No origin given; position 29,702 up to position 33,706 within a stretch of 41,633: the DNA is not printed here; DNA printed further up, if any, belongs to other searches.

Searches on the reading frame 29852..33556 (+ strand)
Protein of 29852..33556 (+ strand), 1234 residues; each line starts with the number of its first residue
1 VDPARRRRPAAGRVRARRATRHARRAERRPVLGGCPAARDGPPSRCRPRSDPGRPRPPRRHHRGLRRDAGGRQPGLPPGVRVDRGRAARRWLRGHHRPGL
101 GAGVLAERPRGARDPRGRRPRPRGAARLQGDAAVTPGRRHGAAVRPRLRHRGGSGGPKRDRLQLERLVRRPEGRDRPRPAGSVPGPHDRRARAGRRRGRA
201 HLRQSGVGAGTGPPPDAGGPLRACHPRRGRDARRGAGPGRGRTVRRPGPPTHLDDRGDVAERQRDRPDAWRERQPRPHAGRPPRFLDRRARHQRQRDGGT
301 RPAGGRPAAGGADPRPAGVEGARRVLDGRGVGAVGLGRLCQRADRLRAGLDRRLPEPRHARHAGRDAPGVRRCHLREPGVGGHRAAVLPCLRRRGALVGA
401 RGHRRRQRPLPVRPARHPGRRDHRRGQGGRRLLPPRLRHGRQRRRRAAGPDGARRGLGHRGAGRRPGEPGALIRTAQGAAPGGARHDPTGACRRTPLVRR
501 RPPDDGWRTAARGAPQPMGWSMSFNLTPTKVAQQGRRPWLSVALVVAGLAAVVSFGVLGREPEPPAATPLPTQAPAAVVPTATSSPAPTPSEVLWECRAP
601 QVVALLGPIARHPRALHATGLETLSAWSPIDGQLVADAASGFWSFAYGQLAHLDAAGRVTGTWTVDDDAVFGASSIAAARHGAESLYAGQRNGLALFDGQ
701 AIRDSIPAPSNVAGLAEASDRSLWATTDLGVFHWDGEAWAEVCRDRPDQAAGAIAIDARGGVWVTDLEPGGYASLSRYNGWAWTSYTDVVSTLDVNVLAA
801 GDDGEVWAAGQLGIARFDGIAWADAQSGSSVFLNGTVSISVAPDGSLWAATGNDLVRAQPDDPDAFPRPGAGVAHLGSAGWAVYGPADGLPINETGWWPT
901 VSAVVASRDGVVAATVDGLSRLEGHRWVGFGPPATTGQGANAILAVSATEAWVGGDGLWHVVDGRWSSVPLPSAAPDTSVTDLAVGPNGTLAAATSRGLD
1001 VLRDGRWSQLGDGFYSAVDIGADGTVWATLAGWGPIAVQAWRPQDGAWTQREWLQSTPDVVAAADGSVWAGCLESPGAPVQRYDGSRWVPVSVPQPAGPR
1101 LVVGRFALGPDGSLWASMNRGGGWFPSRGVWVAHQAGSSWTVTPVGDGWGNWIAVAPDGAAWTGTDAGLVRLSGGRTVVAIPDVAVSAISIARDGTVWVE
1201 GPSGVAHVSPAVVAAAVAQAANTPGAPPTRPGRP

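Call 79: search_protein_families(library=pfam, proteins=[window:29852-33556:+], max_evalue=0.001)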
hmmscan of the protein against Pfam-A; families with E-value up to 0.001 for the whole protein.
window:29852-33556:+ (1234 aa): 1 family
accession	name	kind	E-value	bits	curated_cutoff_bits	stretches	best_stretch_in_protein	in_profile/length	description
PF07494.17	Reg_prop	-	0.00096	19.5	20.4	0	838-853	9-24/24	Two component regulator propeller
